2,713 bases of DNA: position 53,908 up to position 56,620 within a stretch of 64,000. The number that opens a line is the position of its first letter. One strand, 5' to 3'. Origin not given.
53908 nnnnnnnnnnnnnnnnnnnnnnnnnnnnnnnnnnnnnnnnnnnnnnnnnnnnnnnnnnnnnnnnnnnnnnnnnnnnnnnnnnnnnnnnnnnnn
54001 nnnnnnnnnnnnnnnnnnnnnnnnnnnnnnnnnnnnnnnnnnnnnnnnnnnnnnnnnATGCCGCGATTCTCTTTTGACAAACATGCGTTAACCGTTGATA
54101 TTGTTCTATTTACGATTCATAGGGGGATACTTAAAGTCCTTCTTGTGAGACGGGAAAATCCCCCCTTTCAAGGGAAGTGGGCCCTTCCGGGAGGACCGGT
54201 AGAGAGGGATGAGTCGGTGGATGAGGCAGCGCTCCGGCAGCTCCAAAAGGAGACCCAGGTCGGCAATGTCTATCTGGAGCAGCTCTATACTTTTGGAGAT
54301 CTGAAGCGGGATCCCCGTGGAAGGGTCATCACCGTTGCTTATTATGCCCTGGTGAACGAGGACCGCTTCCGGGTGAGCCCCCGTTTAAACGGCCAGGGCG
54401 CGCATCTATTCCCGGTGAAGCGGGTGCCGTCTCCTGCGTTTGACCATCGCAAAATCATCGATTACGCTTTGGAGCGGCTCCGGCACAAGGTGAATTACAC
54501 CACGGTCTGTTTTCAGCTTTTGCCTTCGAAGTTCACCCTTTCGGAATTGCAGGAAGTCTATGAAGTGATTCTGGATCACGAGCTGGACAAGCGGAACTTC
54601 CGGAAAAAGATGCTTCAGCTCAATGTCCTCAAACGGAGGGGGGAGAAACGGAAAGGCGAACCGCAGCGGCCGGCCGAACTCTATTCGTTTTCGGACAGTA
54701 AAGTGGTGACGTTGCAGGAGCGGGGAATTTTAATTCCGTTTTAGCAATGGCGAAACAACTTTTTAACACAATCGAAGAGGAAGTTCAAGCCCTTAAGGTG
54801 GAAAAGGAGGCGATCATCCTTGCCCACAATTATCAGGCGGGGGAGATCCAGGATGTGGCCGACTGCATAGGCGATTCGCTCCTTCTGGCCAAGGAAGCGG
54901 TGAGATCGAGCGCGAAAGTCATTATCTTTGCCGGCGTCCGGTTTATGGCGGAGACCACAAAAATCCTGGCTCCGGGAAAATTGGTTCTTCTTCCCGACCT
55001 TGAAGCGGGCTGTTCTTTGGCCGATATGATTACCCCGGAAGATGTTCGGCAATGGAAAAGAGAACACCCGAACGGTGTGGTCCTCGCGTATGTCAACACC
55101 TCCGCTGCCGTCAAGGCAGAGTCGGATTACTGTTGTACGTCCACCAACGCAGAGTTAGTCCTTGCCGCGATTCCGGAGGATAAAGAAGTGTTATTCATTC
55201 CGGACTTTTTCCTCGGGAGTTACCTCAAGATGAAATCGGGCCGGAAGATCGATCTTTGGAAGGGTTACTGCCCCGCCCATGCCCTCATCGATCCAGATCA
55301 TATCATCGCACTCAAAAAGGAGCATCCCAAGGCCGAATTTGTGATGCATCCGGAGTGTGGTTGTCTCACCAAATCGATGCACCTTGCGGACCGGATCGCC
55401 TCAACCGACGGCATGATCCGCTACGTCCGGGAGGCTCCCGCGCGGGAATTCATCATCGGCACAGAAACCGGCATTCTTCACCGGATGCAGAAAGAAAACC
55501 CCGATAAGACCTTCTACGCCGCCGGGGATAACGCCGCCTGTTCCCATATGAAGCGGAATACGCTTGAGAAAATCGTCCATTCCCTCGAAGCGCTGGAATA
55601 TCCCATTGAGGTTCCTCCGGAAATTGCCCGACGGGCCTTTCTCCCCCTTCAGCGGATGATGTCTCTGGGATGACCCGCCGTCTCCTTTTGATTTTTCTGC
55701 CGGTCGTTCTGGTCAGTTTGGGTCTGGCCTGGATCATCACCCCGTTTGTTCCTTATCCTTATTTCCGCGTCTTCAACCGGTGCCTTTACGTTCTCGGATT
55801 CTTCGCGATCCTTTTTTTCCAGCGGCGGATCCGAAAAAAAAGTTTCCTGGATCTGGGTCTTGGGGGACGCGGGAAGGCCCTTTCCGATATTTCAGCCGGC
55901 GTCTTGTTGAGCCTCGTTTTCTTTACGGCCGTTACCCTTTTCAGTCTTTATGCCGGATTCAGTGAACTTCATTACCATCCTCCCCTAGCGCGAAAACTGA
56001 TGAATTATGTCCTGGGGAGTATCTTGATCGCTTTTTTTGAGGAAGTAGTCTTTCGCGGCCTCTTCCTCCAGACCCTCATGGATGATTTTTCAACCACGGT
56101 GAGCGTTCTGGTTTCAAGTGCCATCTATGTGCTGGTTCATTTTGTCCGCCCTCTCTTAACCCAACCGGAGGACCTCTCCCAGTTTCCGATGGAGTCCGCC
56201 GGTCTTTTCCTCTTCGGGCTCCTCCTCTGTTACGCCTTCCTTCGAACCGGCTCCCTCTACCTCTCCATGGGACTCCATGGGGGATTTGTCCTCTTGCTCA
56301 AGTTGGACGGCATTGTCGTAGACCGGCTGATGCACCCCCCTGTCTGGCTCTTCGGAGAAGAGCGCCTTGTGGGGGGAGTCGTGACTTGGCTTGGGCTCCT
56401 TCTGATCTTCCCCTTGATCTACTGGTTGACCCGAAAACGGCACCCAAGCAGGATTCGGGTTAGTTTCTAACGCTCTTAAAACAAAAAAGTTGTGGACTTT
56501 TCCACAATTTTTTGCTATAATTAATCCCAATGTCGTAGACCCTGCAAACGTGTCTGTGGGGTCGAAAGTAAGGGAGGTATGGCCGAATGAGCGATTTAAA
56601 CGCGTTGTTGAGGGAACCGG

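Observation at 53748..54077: ORF6N/KilA-N gene relic whose 3' part now carries the nrtR promoter and a perfect palindromic operator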

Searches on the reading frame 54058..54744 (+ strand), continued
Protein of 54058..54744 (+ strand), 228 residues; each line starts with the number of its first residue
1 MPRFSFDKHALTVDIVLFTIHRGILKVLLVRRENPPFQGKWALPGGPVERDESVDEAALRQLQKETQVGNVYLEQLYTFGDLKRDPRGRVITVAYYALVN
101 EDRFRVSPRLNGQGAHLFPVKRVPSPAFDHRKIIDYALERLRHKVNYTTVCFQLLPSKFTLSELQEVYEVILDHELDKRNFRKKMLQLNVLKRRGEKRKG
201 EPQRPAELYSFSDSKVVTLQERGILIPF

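Call 41: find_encoding_contigs(protein=P0124, flank=5000, max_places=2)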
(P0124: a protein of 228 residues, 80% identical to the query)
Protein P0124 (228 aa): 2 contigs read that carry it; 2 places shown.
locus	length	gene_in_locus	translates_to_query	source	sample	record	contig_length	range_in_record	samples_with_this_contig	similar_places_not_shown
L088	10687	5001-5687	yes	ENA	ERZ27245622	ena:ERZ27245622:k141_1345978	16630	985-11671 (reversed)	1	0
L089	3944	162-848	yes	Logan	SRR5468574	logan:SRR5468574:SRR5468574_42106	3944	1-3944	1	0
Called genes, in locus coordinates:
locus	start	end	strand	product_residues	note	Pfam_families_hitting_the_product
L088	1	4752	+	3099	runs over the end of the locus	PF08241:Methyltransf_11, PF13649:Methyltransf_25, PF13847:Methyltransf_31 (faint), PF02518:HATPase_c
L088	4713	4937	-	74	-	-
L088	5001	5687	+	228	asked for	PF00293:NUDIX, PF19368:WHD_AraR, PF21906:WHD_NrtR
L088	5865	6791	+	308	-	PF02445:NadA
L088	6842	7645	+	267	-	PF02517:Rce1-like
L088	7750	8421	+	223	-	PF05552:MS_channel_1st_1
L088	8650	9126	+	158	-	PF10604:Polyketide_cyc2 (weak)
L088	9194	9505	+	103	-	PF12797:Fer4_2 (faint), PF13237:Fer4_10 (faint), PF14697:Fer4_21 (faint), PF25160:LdpA_Fe-S-bd (faint), PF12838:Fer4_7 (weak), PF13183:Fer4_8 (faint), PF13187:Fer4_9 (faint), PF00037:Fer4 (weak), +1 more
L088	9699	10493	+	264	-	PF00487:FA_desaturase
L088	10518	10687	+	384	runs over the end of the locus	?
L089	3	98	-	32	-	?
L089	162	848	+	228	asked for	PF00293:NUDIX, PF19368:WHD_AraR, PF21906:WHD_NrtR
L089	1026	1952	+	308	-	PF02445:NadA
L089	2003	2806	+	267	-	PF02517:Rce1-like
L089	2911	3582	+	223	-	PF05552:MS_channel_1st_1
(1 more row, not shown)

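Call 42: find_encoding_contigs(protein=P0128, flank=5000, max_places=2)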
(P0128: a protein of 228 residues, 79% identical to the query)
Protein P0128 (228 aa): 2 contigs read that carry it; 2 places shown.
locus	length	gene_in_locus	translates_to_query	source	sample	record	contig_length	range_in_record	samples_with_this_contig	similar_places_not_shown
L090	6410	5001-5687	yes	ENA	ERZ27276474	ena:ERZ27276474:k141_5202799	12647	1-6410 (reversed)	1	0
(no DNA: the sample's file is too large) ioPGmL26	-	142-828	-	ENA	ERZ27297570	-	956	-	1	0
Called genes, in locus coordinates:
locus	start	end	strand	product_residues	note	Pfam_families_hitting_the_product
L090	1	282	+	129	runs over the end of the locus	-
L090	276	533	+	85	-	PF01206:TusA (weak)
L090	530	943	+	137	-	PF02635:DsrE, PF13686:DrsE_2 (faint)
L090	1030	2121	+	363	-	PF00072:Response_reg, PF00563:EAL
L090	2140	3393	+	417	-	PF00108:Thiolase_N, PF02803:Thiolase_C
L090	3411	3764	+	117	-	-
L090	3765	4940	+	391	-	PF00155:Aminotran_1_2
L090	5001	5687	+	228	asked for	PF00293:NUDIX, PF19368:WHD_AraR, PF21906:WHD_NrtR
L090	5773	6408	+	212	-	?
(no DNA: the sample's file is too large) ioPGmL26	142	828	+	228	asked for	PF00293:NUDIX, PF19368:WHD_AraR, PF21906:WHD_NrtR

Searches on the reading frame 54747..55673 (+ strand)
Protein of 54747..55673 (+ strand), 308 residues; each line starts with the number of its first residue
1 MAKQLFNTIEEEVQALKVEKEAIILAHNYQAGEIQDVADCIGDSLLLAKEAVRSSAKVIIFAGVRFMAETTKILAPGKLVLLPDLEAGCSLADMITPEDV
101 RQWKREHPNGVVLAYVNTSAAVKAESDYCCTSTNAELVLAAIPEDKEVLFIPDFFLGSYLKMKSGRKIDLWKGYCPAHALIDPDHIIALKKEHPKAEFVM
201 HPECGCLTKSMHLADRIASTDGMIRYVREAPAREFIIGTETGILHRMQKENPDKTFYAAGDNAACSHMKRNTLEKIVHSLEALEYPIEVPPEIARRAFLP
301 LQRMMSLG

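Call 3: search_protein_families(library=pfam, proteins=[window:54747-55673:+], max_evalue=0.01)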
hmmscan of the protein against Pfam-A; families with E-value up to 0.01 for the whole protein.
window:54747-55673:+ (308 aa): 1 family
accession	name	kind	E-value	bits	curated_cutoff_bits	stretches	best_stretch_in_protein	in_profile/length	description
PF02445.21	NadA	-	3.6e-113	378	27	1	11-305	1-294/295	Quinolinate synthetase A protein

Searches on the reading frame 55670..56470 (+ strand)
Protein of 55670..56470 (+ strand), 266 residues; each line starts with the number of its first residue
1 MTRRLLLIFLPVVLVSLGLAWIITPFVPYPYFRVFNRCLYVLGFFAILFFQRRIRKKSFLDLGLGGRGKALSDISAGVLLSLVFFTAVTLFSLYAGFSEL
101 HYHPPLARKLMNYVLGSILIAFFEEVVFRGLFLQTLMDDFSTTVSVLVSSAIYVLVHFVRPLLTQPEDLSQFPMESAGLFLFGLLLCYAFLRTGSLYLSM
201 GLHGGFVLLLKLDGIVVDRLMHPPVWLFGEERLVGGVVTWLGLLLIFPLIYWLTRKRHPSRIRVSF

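Call 3: search_protein_families(library=pfam, proteins=[window:55670-56470:+], max_evalue=0.01)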
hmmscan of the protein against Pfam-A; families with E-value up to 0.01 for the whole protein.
window:55670-56470:+ (266 aa): 1 family
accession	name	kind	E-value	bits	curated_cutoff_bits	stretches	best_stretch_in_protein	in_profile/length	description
PF02517.21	Rce1-like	-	1.6e-17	64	22.4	1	110-206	5-90/93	Type II CAAX prenyl endopeptidase Rce1-like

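Call 27: search_protein_families(library=ncbifam, proteins=[window:55670-56470:+], max_evalue=0.01)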
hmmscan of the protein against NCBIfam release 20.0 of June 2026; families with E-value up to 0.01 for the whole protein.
window:55670-56470:+ (266 aa): 5 families
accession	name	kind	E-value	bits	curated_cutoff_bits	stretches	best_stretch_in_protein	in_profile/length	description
NF041647.1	ABC_perm_CPBP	equivalog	1.6e-08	33.8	435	1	110-203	543-623/636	ABC transporter permease subunit/CPBP intramembrane protease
NF040589.1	CPBP_Synerg_MrtS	equivalog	3.3e-08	33.9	130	1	57-160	22-123/170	Synerg-CTERM system glutamic-type intramembrane protease MrtS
NF040594.1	CPBP_fam_MrtC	equivalog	9.7e-05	22.2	195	1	74-159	78-174/221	myxosortase MrtC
NF033192.3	CPBP_JDVT_MrtJ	equivalog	0.0011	19.6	75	1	122-205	10-90/98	JDVT-CTERM system glutamic-type intramembrane protease MrtJ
NF052643.1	CPBP_SdpC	equivalog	0.0014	18.3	300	1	39-157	50-167/253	peptidoglycan release complex CPBP-like subunit SdpC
